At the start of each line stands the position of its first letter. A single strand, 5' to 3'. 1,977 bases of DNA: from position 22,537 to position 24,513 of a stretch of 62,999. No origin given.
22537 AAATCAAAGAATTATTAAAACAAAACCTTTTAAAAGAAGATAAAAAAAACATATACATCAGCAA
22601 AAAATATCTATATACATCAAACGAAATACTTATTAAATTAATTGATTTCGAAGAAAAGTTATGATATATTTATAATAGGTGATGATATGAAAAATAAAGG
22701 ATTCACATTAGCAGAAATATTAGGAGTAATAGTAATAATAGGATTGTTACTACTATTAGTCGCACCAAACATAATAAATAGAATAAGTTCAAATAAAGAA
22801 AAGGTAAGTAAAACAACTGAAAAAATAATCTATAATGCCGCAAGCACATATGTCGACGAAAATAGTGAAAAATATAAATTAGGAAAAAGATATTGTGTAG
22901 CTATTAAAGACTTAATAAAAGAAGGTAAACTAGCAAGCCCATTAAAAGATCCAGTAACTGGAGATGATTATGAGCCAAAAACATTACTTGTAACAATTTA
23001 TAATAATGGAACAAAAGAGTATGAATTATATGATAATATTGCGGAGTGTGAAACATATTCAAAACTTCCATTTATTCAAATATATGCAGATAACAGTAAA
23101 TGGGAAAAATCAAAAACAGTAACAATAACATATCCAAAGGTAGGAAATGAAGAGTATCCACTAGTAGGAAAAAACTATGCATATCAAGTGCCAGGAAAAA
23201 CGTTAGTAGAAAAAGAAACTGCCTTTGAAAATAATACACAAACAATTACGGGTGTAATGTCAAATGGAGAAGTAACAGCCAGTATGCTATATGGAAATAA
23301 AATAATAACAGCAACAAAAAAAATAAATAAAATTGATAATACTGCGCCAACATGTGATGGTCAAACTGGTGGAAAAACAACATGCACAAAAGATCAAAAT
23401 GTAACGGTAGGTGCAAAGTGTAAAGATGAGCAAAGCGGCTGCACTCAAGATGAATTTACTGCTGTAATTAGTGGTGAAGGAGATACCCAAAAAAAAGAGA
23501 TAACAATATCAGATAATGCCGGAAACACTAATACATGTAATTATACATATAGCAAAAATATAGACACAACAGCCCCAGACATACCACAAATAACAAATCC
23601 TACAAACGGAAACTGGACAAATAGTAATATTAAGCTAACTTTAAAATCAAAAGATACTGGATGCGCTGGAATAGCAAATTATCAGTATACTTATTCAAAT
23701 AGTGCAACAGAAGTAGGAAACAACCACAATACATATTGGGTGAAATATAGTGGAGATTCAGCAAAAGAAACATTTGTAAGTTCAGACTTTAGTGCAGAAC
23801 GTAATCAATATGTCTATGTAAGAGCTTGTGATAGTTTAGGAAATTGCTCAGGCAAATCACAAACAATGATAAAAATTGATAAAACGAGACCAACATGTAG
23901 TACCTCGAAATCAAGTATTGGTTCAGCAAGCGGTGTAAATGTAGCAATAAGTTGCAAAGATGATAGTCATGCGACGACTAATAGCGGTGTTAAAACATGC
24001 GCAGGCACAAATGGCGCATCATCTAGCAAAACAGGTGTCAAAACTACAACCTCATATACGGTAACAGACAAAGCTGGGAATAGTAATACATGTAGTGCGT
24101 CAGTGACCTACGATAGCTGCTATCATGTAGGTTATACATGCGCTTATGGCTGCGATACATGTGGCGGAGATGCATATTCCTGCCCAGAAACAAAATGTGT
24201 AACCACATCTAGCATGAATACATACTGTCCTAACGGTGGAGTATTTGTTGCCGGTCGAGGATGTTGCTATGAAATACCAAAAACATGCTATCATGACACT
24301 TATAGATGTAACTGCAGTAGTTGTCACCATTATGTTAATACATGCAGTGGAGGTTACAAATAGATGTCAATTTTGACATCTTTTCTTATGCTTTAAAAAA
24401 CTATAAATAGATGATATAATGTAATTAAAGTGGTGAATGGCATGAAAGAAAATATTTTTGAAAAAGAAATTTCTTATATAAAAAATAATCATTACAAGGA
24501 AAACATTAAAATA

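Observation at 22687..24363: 558-aa modular pilin: class III signal peptide + GspG/ComGC-like head + four Ig-like/Cys-framed modules + 14-Cys terminal knot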

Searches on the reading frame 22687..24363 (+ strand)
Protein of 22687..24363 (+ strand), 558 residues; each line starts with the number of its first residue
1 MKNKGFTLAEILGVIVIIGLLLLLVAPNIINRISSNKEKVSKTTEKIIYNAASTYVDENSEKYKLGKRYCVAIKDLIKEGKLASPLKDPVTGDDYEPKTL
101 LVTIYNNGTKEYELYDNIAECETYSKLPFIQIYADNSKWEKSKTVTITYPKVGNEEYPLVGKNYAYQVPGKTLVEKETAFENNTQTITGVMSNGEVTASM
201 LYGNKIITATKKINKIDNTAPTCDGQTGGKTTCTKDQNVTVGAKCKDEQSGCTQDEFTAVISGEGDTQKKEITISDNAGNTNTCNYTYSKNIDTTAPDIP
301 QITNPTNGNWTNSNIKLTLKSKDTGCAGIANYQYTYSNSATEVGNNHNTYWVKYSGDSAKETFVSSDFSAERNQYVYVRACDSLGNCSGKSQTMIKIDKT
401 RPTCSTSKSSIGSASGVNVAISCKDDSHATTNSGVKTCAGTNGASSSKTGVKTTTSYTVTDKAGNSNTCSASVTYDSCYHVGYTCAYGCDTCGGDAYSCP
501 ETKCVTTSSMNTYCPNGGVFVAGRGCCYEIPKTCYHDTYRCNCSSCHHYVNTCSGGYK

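Call 3: search_protein_families(library=pfam, proteins=[window:22687-24360:+], max_evalue=1)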
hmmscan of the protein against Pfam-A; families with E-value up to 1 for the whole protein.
window:22687-24360:+ (558 aa): 3 families
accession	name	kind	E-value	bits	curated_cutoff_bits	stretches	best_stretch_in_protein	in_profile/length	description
PF07963.17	N_methyl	-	0.00022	21.1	21.2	1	2-25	3-26/27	Prokaryotic N-terminal methylation motif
PF02494.22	HYR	-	0.00045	20.9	21.7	1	427-475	32-81/81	HYR domain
PF12245.14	Big_3_2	-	0.66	10.6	23.3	0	454-477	98-122/122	Bacterial Ig-like domain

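Call 4: search_protein_families(library=ncbifam, proteins=[window:22687-24360:+], max_evalue=1)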
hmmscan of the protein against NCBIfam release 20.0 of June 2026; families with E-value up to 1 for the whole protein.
window:22687-24360:+ (558 aa): 11 families
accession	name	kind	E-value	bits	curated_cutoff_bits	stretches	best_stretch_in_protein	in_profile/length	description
NF040999.1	pilin_ComGC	equivalog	1.4e-09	38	75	1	4-83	2-73/84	competence type IV pilus major pilin ComGC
TIGR01710.1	typeII_sec_gspG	equivalog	1.1e-08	35.2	88.85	1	4-58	1-55/134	type II secretion system major pseudopilin GspG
NF041775.1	typeIV_PilA_Myxo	equivalog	9.8e-06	25.7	400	1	2-59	9-66/214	type IV pilin protein PilA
NF041013.1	T4P_ComGE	equivalog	0.00015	21.8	49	1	2-60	2-61/83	competence type IV pilus minor pilin ComGE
TIGR02532.1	IV_pilin_GFxxxE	domain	0.0028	17.4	16.3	1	4-25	2-23/24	prepilin-type N-terminal cleavage/methylation domain-containing protein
TIGR02596.1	TIGR02596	subfamily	0.0067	16.5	70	1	6-37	1-32/196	Verru_Chthon cassette protein D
TIGR01708.2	typeII_sec_gspH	equivalog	0.015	15.3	80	1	4-25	2-23/169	type II secretion system minor pseudopilin GspH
NF047446.1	barrel_OmpL47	domain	0.026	15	40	0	366-397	37-68/68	OmpL47-type beta-barrel domain-containing protein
NF045849.1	ICE_MMCAP2_0565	equivalog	0.049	13.3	40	1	9-49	18-58/80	Mbov_0395 family pilin-like conjugal transfer protein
NF040982.1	ComGD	equivalog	0.073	13.5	70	1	3-38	1-35/139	competence type IV pilus minor pilin ComGD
NF041002.1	pilin_ComGF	equivalog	0.089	13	80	1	3-44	1-41/139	competence type IV pilus minor pilin ComGF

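Call 6: find_homologous_proteins(query=window:22687-24360:+, max_evalue=0.001)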
Query window:22687-24360:+ (558 aa): 551 proteins with E <= 0.001 among 8000 candidates; the best 120 are listed.
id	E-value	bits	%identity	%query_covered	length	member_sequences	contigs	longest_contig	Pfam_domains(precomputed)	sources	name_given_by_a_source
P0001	2.3e-89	319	46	59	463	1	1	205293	-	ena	-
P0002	1.9e-86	309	47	39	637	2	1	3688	-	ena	-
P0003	2.4e-82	296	31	82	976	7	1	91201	PF07963.18,PF19077.7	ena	-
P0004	1.5e-72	263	33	85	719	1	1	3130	PF24893.1,PF26198.1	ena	-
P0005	2.1e-71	260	43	35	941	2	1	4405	PF07963.18,PF26198.1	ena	-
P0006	1.4e-67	247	41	38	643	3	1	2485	-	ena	-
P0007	6.6e-58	215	35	89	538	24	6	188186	-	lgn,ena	-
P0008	9.3e-57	211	35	48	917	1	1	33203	PF07963.18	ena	-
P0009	1.3e-55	208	41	36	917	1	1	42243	PF07963.18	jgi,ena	jgi:prepilin-type N-terminal cleavage/methylation domain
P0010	1.5e-55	207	40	34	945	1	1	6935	PF07963.18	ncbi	-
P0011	1.2e-49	188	38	35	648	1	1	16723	-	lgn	-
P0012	3.1e-49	186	32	85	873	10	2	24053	-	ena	-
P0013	3.2e-49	186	39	46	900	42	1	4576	PF07963.18,PF12245.15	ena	-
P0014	9.8e-49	185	37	61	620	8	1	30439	PF19077.7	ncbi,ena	-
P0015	4.7e-48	183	29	85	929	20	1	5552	-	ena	-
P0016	8.2e-48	182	31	84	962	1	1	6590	PF07538.17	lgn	-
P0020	1.1e-45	175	36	84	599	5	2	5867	-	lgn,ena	-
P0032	2.3e-41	160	33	85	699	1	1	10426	PF24893.1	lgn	-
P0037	1.1e-40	158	41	28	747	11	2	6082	PF00090.26,PF19028.7,PF19030.7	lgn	-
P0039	1.2e-40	158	31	88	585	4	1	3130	-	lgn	-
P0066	2.5e-37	147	45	26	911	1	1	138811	PF07963.18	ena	-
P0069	3.5e-37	147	35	44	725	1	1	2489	PF19127.7,PF01473.27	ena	-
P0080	1.8e-36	144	34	85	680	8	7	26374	-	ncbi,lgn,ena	-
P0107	5.3e-34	136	49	28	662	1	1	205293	PF09479.17,PF04151.22,PF14200.13,PF00652.29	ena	-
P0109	8.0e-34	136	43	26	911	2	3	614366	PF07963.18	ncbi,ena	-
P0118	4.9e-33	133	31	88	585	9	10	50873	-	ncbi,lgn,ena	-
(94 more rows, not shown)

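Call 13: find_encoding_contigs(protein=window:22687-24363:+, flank=3000, max_places=4)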
Protein window:22687-24363:+ (558 aa): no gene with exactly this product is on record in the collection.

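Call 17: search_protein_families(library=pfam, proteins=[P0004, P0005, P0003, P0037, P0002, P0069, P0016, P0107, P0013], max_evalue=0.001)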
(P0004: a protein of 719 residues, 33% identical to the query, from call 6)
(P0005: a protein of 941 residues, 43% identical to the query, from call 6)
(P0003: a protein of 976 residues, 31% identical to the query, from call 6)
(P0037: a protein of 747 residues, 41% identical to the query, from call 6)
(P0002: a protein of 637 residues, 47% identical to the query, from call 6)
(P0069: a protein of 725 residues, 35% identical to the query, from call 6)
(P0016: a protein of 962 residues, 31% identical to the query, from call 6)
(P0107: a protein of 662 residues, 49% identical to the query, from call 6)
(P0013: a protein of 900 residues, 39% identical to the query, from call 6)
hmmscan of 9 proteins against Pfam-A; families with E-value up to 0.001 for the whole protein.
P0004 (719 aa): 1 family
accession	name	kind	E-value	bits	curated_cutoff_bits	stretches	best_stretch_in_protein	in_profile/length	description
PF24893.1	DUF7743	-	2.2e-10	40.7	27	0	252-327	17-98/120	Domain of unknown function (DUF7743)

P0005 (941 aa): 1 family
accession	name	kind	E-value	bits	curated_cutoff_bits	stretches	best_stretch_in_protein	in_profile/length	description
PF07963.17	N_methyl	-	1.3e-06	28.1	21.2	1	2-24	3-25/27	Prokaryotic N-terminal methylation motif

P0003 (976 aa): 3 families
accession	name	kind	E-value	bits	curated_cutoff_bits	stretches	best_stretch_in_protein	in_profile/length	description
PF19077.6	Big_13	-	1.9e-08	35.1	27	0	497-547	50-101/102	Bacterial Ig-like domain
PF07963.17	N_methyl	-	4.2e-08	32.9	21.2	1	3-27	2-26/27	Prokaryotic N-terminal methylation motif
PF17041.10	SasG_E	-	0.00024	21.5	25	0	445-464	20-39/48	E domain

P0037 (747 aa): 4 families
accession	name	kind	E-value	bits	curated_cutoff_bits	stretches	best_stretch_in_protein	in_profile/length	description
PF19028.6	TSP1_spondin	-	8.1e-09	36.1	41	1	620-666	5-52/52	Spondin-like TSP1 domain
PF19030.6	TSP1_ADAMTS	-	7.8e-07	29.7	23.8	1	621-666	3-55/55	Thrombospondin type 1 domain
PF00090.25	TSP_1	-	1.6e-06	28.6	21.6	1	622-666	4-49/49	Thrombospondin type 1 domain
PF19035.6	TSP1_CCN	-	0.00022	21.9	27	1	622-666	6-44/44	CCN3 Nov like TSP1 domain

P0002 (637 aa): 1 family
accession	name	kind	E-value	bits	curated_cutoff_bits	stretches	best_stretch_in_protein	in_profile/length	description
PF07963.17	N_methyl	-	3.9e-05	23.5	21.2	1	2-25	3-26/27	Prokaryotic N-terminal methylation motif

P0069 (725 aa): 3 families
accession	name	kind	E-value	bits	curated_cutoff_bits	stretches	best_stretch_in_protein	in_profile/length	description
PF19127.6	Choline_bind_3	-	1.3e-21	76.7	27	3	486-529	2-42/47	Choline-binding repeat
PF01473.26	Choline_bind_1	-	5.4e-20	71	20.5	4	486-503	1-18/19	Putative cell wall binding repeat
PF07963.17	N_methyl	-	0.00017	21.4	21.2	1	1-26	1-26/27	Prokaryotic N-terminal methylation motif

P0016 (962 aa): 3 families
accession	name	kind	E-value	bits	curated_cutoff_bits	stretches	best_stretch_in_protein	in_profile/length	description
PF07538.16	ChW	-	4.1e-09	36.5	22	1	563-596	1-35/35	Clostridial hydrophobic W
PF07963.17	N_methyl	-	0.00036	20.4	21.2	1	1-26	1-26/27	Prokaryotic N-terminal methylation motif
PF13205.12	Big_5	-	0.00086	20.4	23.6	1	216-313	10-99/105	Bacterial Ig-like domain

P0107 (662 aa): 4 families
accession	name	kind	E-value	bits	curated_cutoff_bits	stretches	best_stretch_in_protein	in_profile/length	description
PF14200.12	RicinB_lectin_2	-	7.8e-25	87.8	25.6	3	399-488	1-89/89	Ricin-type beta-trefoil lectin domain-like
PF00652.28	Ricin_B_lectin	-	1.6e-16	61.1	29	1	413-529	3-117/126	Ricin-type beta-trefoil lectin domain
PF09479.16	Flg_new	-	1.7e-16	60.5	27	1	292-359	1-65/65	Listeria-Bacteroides repeat domain (List_Bact_rpt)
PF04151.21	PPC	-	1.2e-05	26.5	25.9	1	209-275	2-69/70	Bacterial pre-peptidase C-terminal domain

P0013 (900 aa): 2 families
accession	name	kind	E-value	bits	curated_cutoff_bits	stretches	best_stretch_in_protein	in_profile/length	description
PF12245.14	Big_3_2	-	3.9e-07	30.7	23.3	0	329-347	97-116/122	Bacterial Ig-like domain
PF07963.17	N_methyl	-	4.1e-07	29.7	21.2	1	16-41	2-27/27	Prokaryotic N-terminal methylation motif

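Call 20: search_protein_representatives(protein=window:22687-24360:+)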
Query: 558 residues. Proteins with E-value up to 0.001 (for the whole library): 3773; up to 1e-10: 949; up to 1e-30: 126. The best 150 are listed.
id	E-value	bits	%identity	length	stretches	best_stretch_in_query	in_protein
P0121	5.2e-129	448.1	100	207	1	352-558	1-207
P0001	7.2e-90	318.9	49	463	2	1-297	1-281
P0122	2.9e-76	274.0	38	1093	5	203-512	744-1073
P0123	1.3e-75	271.8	40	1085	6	308-478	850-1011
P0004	4.9e-73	263.3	44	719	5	1-153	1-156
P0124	3.1e-67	244.1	40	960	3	274-474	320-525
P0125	6.6e-66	239.8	39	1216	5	217-415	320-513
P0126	4.1e-65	237.2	37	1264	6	269-471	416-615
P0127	6.8e-59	216.6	41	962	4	225-403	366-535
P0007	2.1e-58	215.0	42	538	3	3-157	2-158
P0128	4.2e-58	214.0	36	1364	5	308-479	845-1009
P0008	3.0e-57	211.2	38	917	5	270-471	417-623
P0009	4.0e-56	207.5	35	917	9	203-403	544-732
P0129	2.6e-55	204.8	43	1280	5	273-413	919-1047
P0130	1.6e-53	198.9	39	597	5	273-403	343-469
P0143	1.5e-43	166.0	34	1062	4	249-557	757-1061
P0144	4.3e-43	164.5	36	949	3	3-417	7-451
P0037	3.5e-41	158.2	40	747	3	1-157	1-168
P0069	1.1e-37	146.6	40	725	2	3-156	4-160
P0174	7.8e-35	137.2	45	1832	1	248-558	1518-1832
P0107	1.7e-34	136.1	41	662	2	1-225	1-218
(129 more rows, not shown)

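Call 30: find_encoding_contigs(protein=P0001, flank=10000, max_places=2)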
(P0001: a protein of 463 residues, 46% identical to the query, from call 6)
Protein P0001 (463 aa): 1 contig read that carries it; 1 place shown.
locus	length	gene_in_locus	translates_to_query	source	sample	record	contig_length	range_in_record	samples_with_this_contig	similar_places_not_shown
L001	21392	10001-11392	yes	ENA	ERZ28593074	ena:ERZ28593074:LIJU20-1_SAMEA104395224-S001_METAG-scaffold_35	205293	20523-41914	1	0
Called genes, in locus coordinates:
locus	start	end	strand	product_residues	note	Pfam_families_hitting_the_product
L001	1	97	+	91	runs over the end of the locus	PF06265:YutD-like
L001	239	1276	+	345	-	PF03462:PCRF, PF00472:RF-1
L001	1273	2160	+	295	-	PF02588:YitT_membrane, PF19700:DUF6198, PF10035:DUF2179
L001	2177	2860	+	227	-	PF02463:SMC_N (faint), PF00005:ABC_tran, PF13304:AAA_21 (weak)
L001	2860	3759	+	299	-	PF18075:FtsX_ECD, PF02687:FtsX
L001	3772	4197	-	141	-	PF04977:DivIC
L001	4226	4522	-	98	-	PF09578:Spore_YabQ (weak)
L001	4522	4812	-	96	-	PF07873:YabP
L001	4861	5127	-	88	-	PF04026:SpoVG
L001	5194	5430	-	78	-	PF06257:VEG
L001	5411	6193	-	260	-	PF05582:Peptidase_U57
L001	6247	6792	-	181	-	PF04011:LemA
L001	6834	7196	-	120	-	PF09671:Spore_GerQ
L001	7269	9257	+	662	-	PF04151:PPC (weak), PF09479:Flg_new, PF14200:RicinB_lectin_2, PF00652:Ricin_B_lectin, PF14200:RicinB_lectin_2 (weak)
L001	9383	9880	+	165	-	-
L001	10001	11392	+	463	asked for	-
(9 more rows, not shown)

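Call 31: find_related_loci(query=A2, collection=genome_contigs, flank=6000)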
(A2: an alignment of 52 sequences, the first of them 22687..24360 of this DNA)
Query A2 (558 aa) in genome_contigs; peptide patterns used: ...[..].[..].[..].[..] (x = any residue, [..] = any of these).
385 stretches matched a pattern; 227 encode a relative of the query (tblastn E <= 1e-3); the best 80 are kept; 80 distinct loci.
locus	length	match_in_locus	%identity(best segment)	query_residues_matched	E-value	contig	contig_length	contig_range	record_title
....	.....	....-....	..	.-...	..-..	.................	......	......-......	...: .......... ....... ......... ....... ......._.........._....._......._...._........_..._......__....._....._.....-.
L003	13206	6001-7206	37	1-476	3e-42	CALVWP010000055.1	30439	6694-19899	MAG: uncultured Bacilli bacterium isolate E40__bin28 genome assembly, contig: E40__k127_1371928, whole genome shotgun se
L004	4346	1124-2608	32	2-491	5e-39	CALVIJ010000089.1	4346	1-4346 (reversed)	MAG: uncultured Bacilli bacterium isolate BRZ_T__bin41 genome assembly, contig: BRZ_T__NODE_33255_length_4346_cov_4.3450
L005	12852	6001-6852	36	1-276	3e-39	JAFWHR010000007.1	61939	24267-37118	MAG: Bacilli bacterium isolate RGIG5749 Sheep_Ileum-2__c23600, whole genome shotgun sequence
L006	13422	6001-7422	31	2-492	2e-38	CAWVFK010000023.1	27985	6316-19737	MAG: Candidatus Coprosoma sp. isolate metabat2_XCR1_HET_6734_bwa.88 MAG genome assembly, contig: k87_433966, whole genom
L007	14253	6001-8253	32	1-477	8e-40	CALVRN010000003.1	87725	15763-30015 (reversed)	MAG: uncultured Bacilli bacterium isolate BRZ_ID__bin45 genome assembly, contig: BRZ_ID__NODE_435_length_87725_cov_27.11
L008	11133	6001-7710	31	1-557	1e-37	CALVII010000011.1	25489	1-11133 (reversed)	MAG: uncultured Bacilli bacterium isolate BRZ_PP__bin46 genome assembly, contig: BRZ_PP__NODE_2042_length_25489_cov_9.27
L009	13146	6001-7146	32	4-402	9e-36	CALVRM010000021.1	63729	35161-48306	MAG: uncultured Bacilli bacterium isolate E13__bin176 genome assembly, contig: E13__k127_995029, whole genome shotgun se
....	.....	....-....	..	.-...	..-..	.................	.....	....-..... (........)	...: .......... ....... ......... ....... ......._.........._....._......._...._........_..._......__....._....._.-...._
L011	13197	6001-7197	33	2-402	2e-35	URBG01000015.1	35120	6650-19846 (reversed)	uncultured Tenericutes bacterium isolate UMGS841 genome assembly, contig: NODE_518_length_35120_cov_4.194496, whole geno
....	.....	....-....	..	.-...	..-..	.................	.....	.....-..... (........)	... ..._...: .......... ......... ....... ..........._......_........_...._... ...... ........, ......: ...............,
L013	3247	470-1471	37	1-338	3e-35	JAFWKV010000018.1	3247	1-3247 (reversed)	MAG: Clostridia bacterium isolate RGIG5831 Sheep_Jejunum-1__c84743, whole genome shotgun sequence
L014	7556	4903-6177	30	2-432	2e-35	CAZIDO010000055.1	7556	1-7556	MAG TPA_asm: uncultured Muribaculaceae bacterium isolate SRP192927_co4_7 genome assembly, contig: NODE_25718_length_7556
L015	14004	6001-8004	33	1-477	4e-35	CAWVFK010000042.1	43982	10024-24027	MAG: Candidatus Coprosoma sp. isolate metabat2_XCR1_HET_6734_bwa.88 MAG genome assembly, contig: k87_223056, whole genom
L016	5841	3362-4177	34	4-283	6e-35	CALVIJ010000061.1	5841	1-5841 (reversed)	MAG: uncultured Bacilli bacterium isolate BRZ_T__bin41 genome assembly, contig: BRZ_T__NODE_22187_length_5841_cov_3.5589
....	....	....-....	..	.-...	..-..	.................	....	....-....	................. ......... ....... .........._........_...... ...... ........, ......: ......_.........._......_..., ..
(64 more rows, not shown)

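Call 37: predict_structure(alignment_id=A2)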
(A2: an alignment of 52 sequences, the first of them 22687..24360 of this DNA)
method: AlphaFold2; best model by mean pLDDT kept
length: 558 residues; sequences in the alignment: 52
mean_pLDDT: 75.5   pTM: 0.46
mean pLDDT of the five models: 75.5, 73.9, 71.7, 71.4, 70.5
residues with pLDDT >= 90: 179; 70-90: 194; 50-70: 97; < 50: 88
segments of 3 or more residues with pLDDT < 50: 1-3, 343-346, 479-558
pLDDT, mean of each block of 10 residues (from residue 1): 60 84 73 68 91 95 93 96 90 93 90 94 90 93 92 63 84 82 87 93 86 94 68 66 88 84 68 92 81 84 74 81 86 73 55 62 61 76 88 82 89 76 75 85 89 90 91 66 42 38 43 43 34 34 35 32
secondary structure, 60 per line:
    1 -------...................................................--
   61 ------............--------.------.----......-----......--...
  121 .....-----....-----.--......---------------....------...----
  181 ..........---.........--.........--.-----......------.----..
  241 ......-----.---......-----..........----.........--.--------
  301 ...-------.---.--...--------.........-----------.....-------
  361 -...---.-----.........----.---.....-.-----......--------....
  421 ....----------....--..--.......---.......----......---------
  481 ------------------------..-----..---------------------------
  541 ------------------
elements in order: H8-58 E67-72 H73-78 E99-104 E110-115 H118-125 E131-134 E143-148 E164-167 E174-176 E184-190 E194-202 E205-213 E222-227 E239-246 E256-261 E267-276 E281-289 E301-303 E318-320 E329-337 E349-353 E362-364 E374-382 E391-395 E403-408 E417-424 E435-438 E445-451 E455-461 E466-471
